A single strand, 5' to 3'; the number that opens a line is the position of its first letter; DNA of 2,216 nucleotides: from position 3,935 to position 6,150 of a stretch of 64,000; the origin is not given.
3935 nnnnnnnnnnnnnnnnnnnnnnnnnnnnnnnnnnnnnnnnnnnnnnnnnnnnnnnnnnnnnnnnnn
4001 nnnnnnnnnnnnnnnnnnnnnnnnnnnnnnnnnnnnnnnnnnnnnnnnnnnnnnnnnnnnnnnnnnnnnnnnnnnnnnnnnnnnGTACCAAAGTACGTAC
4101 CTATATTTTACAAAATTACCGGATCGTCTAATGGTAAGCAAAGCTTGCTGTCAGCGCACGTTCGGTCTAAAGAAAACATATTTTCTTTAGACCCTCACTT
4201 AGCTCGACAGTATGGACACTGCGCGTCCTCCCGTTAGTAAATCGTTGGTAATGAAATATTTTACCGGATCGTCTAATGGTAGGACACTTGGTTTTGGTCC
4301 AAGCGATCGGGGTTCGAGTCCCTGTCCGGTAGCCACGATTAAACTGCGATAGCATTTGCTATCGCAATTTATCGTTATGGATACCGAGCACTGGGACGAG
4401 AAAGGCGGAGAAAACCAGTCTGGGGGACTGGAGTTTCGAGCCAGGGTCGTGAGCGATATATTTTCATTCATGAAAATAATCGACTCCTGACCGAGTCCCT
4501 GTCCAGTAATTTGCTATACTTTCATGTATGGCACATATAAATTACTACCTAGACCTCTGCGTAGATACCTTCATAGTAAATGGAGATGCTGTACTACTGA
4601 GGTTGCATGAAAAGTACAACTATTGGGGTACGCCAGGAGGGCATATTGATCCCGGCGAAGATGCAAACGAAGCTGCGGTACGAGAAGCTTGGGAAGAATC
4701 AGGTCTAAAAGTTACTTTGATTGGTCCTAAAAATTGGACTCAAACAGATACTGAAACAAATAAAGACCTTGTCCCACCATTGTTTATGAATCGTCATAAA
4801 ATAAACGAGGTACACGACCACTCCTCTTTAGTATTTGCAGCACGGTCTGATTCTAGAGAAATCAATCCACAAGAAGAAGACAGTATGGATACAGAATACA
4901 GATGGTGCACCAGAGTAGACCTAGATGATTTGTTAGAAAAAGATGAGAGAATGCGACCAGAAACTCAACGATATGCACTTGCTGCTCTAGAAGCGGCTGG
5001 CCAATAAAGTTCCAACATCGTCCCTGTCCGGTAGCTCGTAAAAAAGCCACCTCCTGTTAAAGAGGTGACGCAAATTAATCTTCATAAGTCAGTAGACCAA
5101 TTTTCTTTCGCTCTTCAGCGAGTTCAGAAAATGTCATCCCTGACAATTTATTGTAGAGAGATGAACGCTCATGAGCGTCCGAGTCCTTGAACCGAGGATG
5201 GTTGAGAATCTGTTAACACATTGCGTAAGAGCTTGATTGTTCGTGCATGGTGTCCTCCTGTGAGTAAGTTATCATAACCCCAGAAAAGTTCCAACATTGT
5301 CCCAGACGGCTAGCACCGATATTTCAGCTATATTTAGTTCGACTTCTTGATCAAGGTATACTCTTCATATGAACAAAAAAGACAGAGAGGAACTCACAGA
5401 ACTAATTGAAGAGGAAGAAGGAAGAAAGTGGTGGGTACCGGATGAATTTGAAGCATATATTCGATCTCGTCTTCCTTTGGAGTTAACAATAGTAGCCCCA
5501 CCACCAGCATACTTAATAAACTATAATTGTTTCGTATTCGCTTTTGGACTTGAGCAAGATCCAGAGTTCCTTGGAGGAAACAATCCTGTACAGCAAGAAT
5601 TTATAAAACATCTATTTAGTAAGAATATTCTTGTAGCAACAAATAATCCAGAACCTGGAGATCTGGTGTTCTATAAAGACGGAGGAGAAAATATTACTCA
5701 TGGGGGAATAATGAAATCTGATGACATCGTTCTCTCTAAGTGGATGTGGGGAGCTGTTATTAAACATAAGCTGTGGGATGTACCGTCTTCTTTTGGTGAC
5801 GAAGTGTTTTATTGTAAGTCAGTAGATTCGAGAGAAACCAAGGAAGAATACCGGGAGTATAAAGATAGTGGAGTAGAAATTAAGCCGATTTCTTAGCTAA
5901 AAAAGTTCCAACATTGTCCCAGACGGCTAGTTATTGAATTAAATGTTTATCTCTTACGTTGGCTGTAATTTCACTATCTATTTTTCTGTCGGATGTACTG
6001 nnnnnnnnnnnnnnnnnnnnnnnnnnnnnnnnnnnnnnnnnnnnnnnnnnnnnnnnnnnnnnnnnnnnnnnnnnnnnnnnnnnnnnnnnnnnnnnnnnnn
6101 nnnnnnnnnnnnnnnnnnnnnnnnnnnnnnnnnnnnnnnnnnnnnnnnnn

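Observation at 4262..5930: tRNA-Gln followed by an array of att-like repeats delimiting single-gene cassettes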

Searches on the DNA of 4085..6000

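Call 40: search_rna_families(source=window, start=4085, end=6000, threshold=evalue, max_evalue=5)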
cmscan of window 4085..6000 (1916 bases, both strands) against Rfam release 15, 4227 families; matches with E-value up to 5: 2.
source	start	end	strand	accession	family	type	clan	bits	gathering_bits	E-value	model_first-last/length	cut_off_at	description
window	4262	4332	+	RF00005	tRNA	Gene; tRNA;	CL00001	59.1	29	9.4e-12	1-71/71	no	tRNA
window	5799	5844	-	RF00032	Histone3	Cis-reg;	-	14.7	34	2.3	1-46/46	no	Histone 3' UTR stem-loop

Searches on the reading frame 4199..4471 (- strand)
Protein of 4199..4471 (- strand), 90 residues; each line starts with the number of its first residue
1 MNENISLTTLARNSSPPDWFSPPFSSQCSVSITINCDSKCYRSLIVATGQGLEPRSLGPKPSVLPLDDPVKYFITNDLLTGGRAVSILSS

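Call 60: find_encoding_contigs(protein=window:4199-4471:-, flank=10000, max_places=10)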
Protein window:4199-4471:- (90 aa): no gene with exactly this product is on record in the collection.
